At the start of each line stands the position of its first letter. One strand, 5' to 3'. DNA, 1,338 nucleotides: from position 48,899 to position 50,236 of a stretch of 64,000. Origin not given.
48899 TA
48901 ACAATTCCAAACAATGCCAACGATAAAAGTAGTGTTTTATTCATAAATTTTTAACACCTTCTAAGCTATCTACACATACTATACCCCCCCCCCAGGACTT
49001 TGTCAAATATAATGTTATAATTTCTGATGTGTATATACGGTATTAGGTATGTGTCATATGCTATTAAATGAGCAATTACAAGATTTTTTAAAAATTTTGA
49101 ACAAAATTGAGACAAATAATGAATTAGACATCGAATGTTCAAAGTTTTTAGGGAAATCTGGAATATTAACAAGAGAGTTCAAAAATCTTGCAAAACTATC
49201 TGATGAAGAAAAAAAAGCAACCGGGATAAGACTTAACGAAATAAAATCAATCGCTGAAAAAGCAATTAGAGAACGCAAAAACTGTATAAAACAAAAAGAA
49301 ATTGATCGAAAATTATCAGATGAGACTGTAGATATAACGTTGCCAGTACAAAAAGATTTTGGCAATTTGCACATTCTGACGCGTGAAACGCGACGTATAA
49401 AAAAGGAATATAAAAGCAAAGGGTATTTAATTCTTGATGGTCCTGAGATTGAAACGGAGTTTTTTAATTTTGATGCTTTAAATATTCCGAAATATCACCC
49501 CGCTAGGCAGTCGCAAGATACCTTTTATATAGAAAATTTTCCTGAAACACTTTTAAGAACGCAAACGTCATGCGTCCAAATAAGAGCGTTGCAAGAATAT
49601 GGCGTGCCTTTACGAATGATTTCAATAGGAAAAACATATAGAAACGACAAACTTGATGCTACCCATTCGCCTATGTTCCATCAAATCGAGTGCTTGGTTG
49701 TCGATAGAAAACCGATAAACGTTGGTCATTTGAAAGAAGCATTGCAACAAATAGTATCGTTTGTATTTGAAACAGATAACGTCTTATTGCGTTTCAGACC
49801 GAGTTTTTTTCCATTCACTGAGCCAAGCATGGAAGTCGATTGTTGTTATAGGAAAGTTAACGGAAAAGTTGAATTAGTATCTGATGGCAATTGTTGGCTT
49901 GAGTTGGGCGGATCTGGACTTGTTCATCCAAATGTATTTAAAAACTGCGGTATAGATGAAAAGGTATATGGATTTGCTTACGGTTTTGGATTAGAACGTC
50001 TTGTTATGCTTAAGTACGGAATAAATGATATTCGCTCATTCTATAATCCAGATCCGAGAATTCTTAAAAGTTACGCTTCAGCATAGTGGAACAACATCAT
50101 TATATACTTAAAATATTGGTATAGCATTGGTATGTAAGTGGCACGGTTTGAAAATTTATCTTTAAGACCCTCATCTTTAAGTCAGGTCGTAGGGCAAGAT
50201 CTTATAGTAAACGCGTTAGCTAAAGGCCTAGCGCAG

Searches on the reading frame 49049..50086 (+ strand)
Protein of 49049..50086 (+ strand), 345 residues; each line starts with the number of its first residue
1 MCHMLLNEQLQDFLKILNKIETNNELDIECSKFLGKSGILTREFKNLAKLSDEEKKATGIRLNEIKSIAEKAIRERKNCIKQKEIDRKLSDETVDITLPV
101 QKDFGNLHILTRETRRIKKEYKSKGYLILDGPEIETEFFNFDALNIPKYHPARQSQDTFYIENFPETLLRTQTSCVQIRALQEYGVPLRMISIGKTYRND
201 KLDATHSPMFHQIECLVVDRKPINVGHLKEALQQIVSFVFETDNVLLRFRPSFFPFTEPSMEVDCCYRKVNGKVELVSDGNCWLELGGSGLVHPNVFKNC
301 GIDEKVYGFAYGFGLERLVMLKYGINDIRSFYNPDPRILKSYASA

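Call 7: search_protein_families(library=pfam, proteins=[window:49049-50086:+], max_evalue=0.01)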
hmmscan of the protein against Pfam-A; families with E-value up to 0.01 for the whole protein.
window:49049-50086:+ (345 aa): 3 families
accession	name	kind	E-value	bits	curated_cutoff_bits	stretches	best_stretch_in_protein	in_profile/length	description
PF01409.25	tRNA-synt_2d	-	6.2e-87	291.6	19.8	1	94-341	2-245/246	tRNA synthetases class II core domain (F)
PF02912.23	Phe_tRNA-synt_N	-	2.7e-14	53.3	22.3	1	31-89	11-69/69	Aminoacyl tRNA synthetase class II, N-terminal domain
PF00152.25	tRNA-synt_2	-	0.00046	19.8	25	0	189-239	93-144/308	tRNA synthetases class II (D, K and N)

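Call 9: find_encoding_contigs(protein=window:49049-50086:+, flank=5000, max_places=10)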
Protein window:49049-50086:+ (345 aa): 4 contigs read that carry it; 1 place shown.
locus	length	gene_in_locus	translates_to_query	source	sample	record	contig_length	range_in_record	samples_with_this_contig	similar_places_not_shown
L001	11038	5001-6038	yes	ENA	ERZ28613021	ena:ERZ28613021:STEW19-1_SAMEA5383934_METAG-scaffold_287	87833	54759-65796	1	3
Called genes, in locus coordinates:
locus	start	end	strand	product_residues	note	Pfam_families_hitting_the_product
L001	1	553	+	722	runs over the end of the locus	PF00912:Transgly, PF00905:Transpeptidase, PF13354:Beta-lactamase2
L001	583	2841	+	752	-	PF13491:FtsK_4TM (weak), PF17854:FtsK_alpha, PF01580:FtsK_SpoIIIE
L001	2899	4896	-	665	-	-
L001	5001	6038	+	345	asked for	PF02912:Phe_tRNA-synt_N, PF01409:tRNA-synt_2d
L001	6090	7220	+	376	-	PF05496:RuvB_N (faint), PF13177:DNA_pol3_delta2, PF00004:AAA, PF07728:AAA_5 (faint), PF13401:AAA_22 (faint), PF22608:DNAX_ATPase_lid, PF12169:DNA_pol3_gamma3 (faint)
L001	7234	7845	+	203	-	PF01612:DNA_pol_A_exo1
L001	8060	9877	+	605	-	-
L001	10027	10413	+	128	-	PF21157:DksA_N, PF01258:zf-dskA_traR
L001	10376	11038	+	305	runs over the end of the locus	PF03193:RsgA_GTPase (faint), PF00350:Dynamin_N (weak), PF01926:MMR_HSR1, PF02421:FeoB_N, PF10662:PduV-EutP (weak), PF00009:GTP_EFTU (weak), PF07650:KH_2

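Call 14: find_related_loci(query=window:49049-50086:+, collection=genome_contigs, flank=6000)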
Query window:49049-50086:+ (345 aa) in genome_contigs; peptide patterns used: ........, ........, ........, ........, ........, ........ (x = any residue, [..] = any of these).
156 stretches matched a pattern; 101 encode a relative of the query (tblastn E <= 1e-3); the best 80 are kept; 80 distinct loci.
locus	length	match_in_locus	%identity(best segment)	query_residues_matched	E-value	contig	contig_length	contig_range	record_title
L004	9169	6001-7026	89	4-345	0e+0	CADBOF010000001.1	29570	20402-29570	MAG: uncultured proteobacterium isolate RUG14152 genome assembly, contig: RUG14152_asm_1, whole genome shotgun sequence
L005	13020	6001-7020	77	4-343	0e+0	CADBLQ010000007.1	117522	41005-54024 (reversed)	MAG: uncultured proteobacterium isolate RUG14087 genome assembly, contig: RUG14087_asm_7, whole genome shotgun sequence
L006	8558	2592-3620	69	4-344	1e-161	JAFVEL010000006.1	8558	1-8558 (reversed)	MAG: Alphaproteobacteria bacterium isolate RGIG5096 Roe_deer_Rumen.Co__c80307, whole genome shotgun sequence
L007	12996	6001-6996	69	13-344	5e-158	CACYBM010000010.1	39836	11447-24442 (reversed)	MAG: uncultured proteobacterium isolate RUG11792 genome assembly, contig: RUG11792_asm_10, whole genome shotgun sequence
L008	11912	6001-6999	69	12-344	7e-152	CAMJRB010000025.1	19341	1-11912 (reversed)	MAG: uncultured Holosporaceae bacterium isolate SRR12081295_bin.30_metaWRAP_v1.3_MAG genome assembly, contig: ERZ1228976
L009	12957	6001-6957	59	25-342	1e-126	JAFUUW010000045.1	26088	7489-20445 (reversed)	MAG: Alphaproteobacteria bacterium isolate RGIG4847 Roe_deer_Rumen-1__c167375, whole genome shotgun sequence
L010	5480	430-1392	59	25-343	1e-123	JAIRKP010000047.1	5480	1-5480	MAG: Holosporales bacterium isolate Cc175_bin12 k119_2039258, whole genome shotgun sequence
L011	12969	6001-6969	51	10-329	2e-115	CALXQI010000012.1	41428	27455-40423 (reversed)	MAG: uncultured Alphaproteobacteria bacterium isolate E19__bin247 genome assembly, contig: E19__k127_1755107, whole geno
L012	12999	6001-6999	44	11-343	5e-89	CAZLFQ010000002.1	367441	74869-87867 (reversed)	MAG TPA_asm: uncultured Candidatus Midichloriaceae bacterium isolate binchicken_co179_66 genome assembly, contig: NODE_9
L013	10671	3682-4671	45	6-343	2e-87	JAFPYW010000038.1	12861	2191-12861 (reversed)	MAG: Alphaproteobacteria bacterium isolate RGIG1600 Goat_Abomasum.Co__c1282435, whole genome shotgun sequence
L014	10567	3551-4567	42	1-342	2e-84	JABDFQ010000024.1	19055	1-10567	MAG: Gammaproteobacteria bacterium isolate BWOrgControl_Nextera60_MAG5 3300020984.a:Ga0206852_1105, whole genome shotgun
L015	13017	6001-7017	44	10-342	2e-83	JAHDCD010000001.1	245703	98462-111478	MAG: Rickettsiales bacterium isolate MAG-126 RZ_93, whole genome shotgun sequence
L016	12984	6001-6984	44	15-342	7e-83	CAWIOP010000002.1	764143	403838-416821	MAG: uncultured Gammaproteobacteria bacterium isolate MFD01561.bin.2.37 genome assembly, contig: contig_18815, whole gen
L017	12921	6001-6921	44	33-342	5e-81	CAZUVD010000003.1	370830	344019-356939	MAG TPA_asm: uncultured Coxiellaceae bacterium isolate SRP286056_co2_302 genome assembly, contig: NODE_8_length_370830_c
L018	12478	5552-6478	43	33-342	6e-78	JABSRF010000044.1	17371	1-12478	MAG: Oligoflexales bacterium isolate DT_79 DT-Oligoflexales-1_scaffold_44, whole genome shotgun sequence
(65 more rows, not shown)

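Call 71: find_homologous_proteins(query=window:49058-50086:+, max_evalue=1e-150)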
Query window:49058-50086:+ (342 aa): 16 proteins with E <= 1e-150 among 8000 candidates.
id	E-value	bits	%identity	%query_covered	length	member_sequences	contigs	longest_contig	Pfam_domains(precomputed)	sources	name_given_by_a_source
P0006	2.5e-229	778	100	100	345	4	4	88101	PF01409.26,PF02912.24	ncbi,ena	-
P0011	2.1e-204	696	89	100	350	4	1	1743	PF01409.26,PF02912.24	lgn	-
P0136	2.3e-180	617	77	100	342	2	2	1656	PF01409.26,PF02912.24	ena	-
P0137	1.2e-177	608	78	100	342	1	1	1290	PF01409.26,PF02912.24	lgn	-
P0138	2.1e-177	607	77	99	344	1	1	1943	PF01409.26,PF02912.24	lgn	-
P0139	1.6e-173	594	77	99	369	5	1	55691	PF01409.26,PF02912.24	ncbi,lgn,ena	-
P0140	2.3e-170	584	75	99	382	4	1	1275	PF01409.26,PF02912.24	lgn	-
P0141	4.0e-157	541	70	98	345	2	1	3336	PF01409.26,PF02912.24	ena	-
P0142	1.3e-156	539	71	97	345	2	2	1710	PF01409.26,PF02912.24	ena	-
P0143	7.2e-156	536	70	97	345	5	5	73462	PF01409.26,PF02912.24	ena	-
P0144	1.0e-155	536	69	100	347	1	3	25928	PF01409.26,PF02912.24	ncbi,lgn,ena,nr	ncbi:MAG: phenylalanine--tRNA ligase subunit alpha [Alphaproteobacteria bacterium]|nr:phenylalanine-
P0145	5.1e-153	527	69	97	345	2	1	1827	PF01409.26,PF02912.24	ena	-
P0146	3.2e-152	524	69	97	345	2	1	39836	PF01409.26,PF02912.24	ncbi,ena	-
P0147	8.6e-152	523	67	100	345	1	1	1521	PF01409.26,PF02912.24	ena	-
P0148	1.3e-151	522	68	97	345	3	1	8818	PF01409.26,PF02912.24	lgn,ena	-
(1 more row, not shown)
